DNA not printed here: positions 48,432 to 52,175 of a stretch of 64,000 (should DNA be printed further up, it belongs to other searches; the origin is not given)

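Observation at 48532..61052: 12.5-kb single operon: giant CBM-fused binding protein, two complete ABC permease pairs, an NHL-TPR-Yip1 membrane protein and a 963-aa secreted unknown, with no ATPase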

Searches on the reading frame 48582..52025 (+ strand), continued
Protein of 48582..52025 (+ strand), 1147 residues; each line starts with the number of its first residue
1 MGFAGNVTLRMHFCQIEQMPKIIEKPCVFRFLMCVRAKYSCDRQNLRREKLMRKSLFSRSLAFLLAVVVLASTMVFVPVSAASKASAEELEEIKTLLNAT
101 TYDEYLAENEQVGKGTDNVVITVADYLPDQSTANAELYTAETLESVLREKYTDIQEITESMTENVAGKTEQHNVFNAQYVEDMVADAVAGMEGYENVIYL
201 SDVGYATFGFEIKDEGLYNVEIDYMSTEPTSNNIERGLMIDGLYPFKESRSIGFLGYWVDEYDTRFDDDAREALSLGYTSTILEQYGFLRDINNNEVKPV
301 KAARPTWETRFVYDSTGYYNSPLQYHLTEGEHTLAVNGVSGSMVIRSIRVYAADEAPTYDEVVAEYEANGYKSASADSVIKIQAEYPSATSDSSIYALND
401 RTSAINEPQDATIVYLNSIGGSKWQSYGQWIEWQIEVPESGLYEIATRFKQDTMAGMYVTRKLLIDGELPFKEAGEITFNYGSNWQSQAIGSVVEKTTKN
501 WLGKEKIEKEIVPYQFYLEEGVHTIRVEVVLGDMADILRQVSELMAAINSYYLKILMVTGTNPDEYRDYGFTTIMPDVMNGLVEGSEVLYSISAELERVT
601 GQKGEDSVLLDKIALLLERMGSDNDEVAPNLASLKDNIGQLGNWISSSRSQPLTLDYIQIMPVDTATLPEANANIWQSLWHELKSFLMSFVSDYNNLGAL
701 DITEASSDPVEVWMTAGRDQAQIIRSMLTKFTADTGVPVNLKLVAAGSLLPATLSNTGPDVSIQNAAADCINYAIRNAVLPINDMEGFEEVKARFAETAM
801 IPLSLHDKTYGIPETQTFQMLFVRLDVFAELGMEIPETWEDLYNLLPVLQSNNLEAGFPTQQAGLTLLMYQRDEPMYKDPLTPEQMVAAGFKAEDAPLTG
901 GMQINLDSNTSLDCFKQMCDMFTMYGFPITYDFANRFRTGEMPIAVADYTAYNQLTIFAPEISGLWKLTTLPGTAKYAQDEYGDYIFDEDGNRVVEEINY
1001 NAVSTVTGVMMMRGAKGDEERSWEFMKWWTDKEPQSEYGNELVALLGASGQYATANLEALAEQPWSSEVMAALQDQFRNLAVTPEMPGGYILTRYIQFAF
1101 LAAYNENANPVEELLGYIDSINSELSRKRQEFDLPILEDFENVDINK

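Call 69: find_homologous_proteins(query=L082:13031-15610:+)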
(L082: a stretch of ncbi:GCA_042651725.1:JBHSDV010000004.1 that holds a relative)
Query L082:13031-15610:+ (859 aa): 1024 proteins with E <= 0.001 among 8000 candidates; the best 120 are listed.
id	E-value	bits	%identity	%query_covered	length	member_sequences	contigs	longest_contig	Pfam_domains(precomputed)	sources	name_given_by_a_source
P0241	0.0e+0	1921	100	100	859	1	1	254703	PF18952.7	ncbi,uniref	ncbi:DUF5696 domain-containing protein [Gracilibacillus marinus]|uniref:DUF5696 domain-containing pr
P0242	0.0e+0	1047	55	96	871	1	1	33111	PF18952.7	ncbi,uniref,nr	ncbi:hypothetical protein F9U64_21580 [Gracilibacillus oryzae]|uniref:Uncharacterized protein n=1 Ta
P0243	1.0e-277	942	50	96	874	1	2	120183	PF18952.7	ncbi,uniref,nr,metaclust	ncbi:DUF5696 domain-containing protein [Alkalihalobacillus trypoxylicola]|uniref:Uncharacterized pro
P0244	1.0e-253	863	48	94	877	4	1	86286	PF18952.7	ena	-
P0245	9.7e-252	856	46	99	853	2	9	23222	PF18952.7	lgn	-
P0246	1.8e-251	855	46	95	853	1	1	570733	PF18952.7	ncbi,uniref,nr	ncbi:DUF5696 domain-containing protein [Lederbergia citrea]|uniref:DUF5696 domain-containing protein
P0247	3.4e-251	854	48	96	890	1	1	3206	PF18952.7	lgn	-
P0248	5.7e-250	850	47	100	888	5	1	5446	PF18952.7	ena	-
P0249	5.7e-248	844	47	93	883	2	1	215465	PF18952.7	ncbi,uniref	ncbi:DUF5696 domain-containing protein [Halalkalibacter sp. AB-rgal2]|uniref:DUF5696 domain-containi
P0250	9.6e-248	843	45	100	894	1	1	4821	PF18952.7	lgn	-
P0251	6.1e-244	830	45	100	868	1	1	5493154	PF18952.7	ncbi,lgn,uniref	ncbi:DUF5696 domain-containing protein [Bacillus sp. FSL K6-3431]|uniref:DUF5696 domain-containing p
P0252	2.2e-243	828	45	99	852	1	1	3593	PF18952.7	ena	-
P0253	3.9e-243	828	47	91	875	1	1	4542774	PF18952.7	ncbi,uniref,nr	ncbi:hypothetical protein KHA93_20350 [Bacillus sp. FJAT-49732]|uniref:Uncharacterized protein n=1 T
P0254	3.9e-243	828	45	98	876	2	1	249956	PF18952.7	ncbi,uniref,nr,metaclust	ncbi:DUF5696 domain-containing protein [Bacillus sp. JCM 19034]|uniref:DUF5696 domain-containing pro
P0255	9.5e-243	826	47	92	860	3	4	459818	PF18952.7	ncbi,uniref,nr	ncbi:DUF5696 domain-containing protein [Lederbergia wuyishanensis]|uniref:Uncharacterized protein n=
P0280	6.5e-192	658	39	92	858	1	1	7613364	PF18952.7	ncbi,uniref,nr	ncbi:DUF5696 domain-containing protein [Paenibacillus spongiae]|uniref:DUF5696 domain-containing pro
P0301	1.4e-183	631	39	91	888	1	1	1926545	PF18952.7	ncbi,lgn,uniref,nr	ncbi:DUF5696 domain-containing protein [Paenibacillus polysaccharolyticus]|uniref:DUF5696 domain-con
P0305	4.0e-182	626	38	91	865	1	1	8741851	PF18952.7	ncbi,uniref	ncbi:DUF5696 domain-containing protein [Paenibacillus sp. MBLB4367]|uniref:DUF5696 domain-containing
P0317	2.7e-179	616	39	92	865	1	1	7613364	PF18952.7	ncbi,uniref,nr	ncbi:DUF5696 domain-containing protein [Paenibacillus spongiae]|uniref:DUF5696 domain-containing pro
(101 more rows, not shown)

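Call 70: find_encoding_contigs(protein=P0280, flank=10000, max_places=1)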
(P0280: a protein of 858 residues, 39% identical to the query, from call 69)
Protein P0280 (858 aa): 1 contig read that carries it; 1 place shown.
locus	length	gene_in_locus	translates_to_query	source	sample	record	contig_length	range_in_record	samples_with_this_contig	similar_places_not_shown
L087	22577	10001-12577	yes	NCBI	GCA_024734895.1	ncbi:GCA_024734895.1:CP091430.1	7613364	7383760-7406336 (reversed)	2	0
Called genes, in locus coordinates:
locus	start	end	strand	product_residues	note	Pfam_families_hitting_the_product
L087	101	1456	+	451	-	PF01547:SBP_bac_1, PF13416:SBP_bac_8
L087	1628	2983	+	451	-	PF01547:SBP_bac_1, PF13416:SBP_bac_8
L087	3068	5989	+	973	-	PF01547:SBP_bac_1, PF13416:SBP_bac_8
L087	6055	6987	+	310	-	PF00528:BPD_transp_1 (faint)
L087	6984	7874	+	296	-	PF00528:BPD_transp_1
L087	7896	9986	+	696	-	PF01436:NHL (weak), PF08450:SGL (faint), PF04893:Yip1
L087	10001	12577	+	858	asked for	PF18952:DUF5696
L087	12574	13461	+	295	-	PF00528:BPD_transp_1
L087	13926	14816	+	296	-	PF00528:BPD_transp_1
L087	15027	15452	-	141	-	PF12802:MarR_2, PF01047:MarR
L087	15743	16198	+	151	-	PF00571:CBS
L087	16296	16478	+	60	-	-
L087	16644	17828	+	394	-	PF07992:Pyr_redox_2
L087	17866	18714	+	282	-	PF04542:Sigma70_r2, PF08281:Sigma70_r4_2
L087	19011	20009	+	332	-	PF00356:LacI, PF00532:Peripla_BP_1, PF13407:Peripla_BP_4, PF13377:Peripla_BP_3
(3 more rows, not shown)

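Call 71: find_encoding_contigs(protein=P0317, flank=10000, max_places=1)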
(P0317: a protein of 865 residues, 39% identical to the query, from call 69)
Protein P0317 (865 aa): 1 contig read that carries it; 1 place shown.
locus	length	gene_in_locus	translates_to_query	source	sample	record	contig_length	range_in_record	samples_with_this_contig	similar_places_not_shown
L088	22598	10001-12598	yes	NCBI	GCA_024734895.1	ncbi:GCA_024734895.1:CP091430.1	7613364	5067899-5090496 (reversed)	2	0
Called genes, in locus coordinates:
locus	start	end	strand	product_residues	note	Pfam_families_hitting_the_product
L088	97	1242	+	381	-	PF00392:GntR, PF00532:Peripla_BP_1, PF13407:Peripla_BP_4, PF13377:Peripla_BP_3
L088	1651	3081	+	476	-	PF13416:SBP_bac_8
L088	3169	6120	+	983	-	PF01547:SBP_bac_1, PF13416:SBP_bac_8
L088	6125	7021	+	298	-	PF00528:BPD_transp_1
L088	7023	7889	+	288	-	PF00528:BPD_transp_1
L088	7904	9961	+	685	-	PF01436:NHL (weak), PF08450:SGL (weak), PF04893:Yip1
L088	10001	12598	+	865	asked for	PF18952:DUF5696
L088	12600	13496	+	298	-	PF00528:BPD_transp_1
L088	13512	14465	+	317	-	PF00528:BPD_transp_1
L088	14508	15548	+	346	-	PF00728:Glyco_hydro_20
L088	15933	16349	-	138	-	PF00293:NUDIX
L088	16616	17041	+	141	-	PF22381:Staph_reg_Sar_Rot, PF01047:MarR, PF03965:Penicillinase_R (weak), PF12802:MarR_2, PF13463:HTH_27, PF25212:HVO_A0114 (weak), PF13412:HTH_24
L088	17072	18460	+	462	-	PF00083:Sugar_tr, PF07690:MFS_1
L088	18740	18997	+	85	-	PF07833:Cu_amine_oxidN1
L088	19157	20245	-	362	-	PF01817:CM_2, PF00793:DAHP_synth_1, PF03102:NeuB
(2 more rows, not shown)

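Call 72: find_encoding_contigs(protein=P0251, flank=10000, max_places=1)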
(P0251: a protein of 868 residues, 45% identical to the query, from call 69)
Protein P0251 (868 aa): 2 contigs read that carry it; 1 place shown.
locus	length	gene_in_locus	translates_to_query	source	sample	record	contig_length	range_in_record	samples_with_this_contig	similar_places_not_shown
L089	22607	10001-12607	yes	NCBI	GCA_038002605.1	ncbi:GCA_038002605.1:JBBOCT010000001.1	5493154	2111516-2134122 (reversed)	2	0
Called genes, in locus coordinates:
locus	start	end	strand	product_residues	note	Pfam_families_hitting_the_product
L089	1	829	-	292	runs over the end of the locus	PF02311:AraC_binding, PF07883:Cupin_2 (weak), PF00165:HTH_AraC (weak), PF12833:HTH_18, PF00165:HTH_AraC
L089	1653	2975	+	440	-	PF01547:SBP_bac_1, PF13416:SBP_bac_8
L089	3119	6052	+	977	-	PF01547:SBP_bac_1, PF13416:SBP_bac_8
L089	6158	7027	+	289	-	PF00528:BPD_transp_1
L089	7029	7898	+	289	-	PF00528:BPD_transp_1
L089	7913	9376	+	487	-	PF01436:NHL (faint), PF08450:SGL (faint)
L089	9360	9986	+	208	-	PF04893:Yip1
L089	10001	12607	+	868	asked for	PF18952:DUF5696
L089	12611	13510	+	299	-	PF00528:BPD_transp_1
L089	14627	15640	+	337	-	PF00528:BPD_transp_1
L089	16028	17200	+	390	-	PF06662:C5-epim_C (faint), PF07221:GlcNAc_2-epim, PF07944:Beta-AFase-like_GH127_cat (faint)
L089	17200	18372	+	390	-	PF04041:Glyco_hydro_130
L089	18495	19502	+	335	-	PF00356:LacI, PF00532:Peripla_BP_1, PF13377:Peripla_BP_3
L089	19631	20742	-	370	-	PF01527:HTH_Tnp_1, PF13276:HTH_21, PF00665:rve, PF13683:rve_3, PF13333:rve_2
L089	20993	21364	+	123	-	-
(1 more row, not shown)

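Call 73: predict_structure(alignment_id=A2)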
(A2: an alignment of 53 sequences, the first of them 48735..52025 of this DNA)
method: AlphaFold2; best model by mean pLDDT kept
length: 1096 residues; sequences in the alignment: 53
mean_pLDDT: 86.7   pTM: 0.80
mean pLDDT of the five models: 86.7, 85.5, 84.1, 82.9, 82.6
residues with pLDDT >= 90: 571; 70-90: 446; 50-70: 60; < 50: 19
segments of 3 or more residues with pLDDT < 50: 1-3, 21-33
pLDDT, mean of each block of 10 residues (from residue 1): 66 73 35 58 74 90 94 94 92 92 81 78 88 90 92 93 96 83 88 90 88 66 54 68 80 89 88 95 92 95 92 93 88 91 87 79 87 90 92 93 79 93 90 88 83 80 93 94 90 90 91 90 93 95 86 84 95 92 89 86 92 83 85 79 64 68 85 83 80 83 88 92 92 94 93 92 96 92 91 92 92 94 92 89 89 94 94 90 90 94 83 88 90 84 89 95 92 95 90 79 92 84 93 88 93 93 94 91 86 52
secondary structure, 60 per line:
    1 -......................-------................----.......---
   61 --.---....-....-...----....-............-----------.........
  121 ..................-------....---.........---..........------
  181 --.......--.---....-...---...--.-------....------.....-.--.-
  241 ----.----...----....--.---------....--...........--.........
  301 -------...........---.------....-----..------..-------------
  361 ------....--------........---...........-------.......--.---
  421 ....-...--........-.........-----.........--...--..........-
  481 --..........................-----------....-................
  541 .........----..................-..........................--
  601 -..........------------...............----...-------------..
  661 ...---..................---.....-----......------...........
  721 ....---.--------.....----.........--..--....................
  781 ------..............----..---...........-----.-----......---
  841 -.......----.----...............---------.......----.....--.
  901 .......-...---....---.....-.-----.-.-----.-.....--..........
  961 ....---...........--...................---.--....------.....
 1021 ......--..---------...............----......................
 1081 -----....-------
elements in order (helices of 4 or more, strands of 3 or more residues): H2-23 H31-46 H51-57 E67-70 E84-87 H89-100 H112-138 E146-149 E153-161 E165-174 E183-189 H196-199 E201-203 E207-209 H220-223 H230-234 E250-252 E257-260 E273-276 E279-289 E292-300 H308-318 E329-332 E367-370 E379-386 E390-400 E408-414 H421-424 E426-428 E431-438 E440-448 E454-462 E465-467 E470-479 H483-508 H520-523 H525-549 H554-571 H573-598 E602-611 H624-638 E659-663 H667-684 E688-692 H698-703 E710-715 H716-724 H737-741 H746-752 E761-773 H774-780 H788-800 H810-820 H832-837 H842-848 H858-872 H882-888 E893-897 H900-907 E915-918 E922-926 E944-948 E951-961 H968-978 H981-999 H1006-1009 H1016-1026 H1040-1054 H1059-1080 H1086-1089
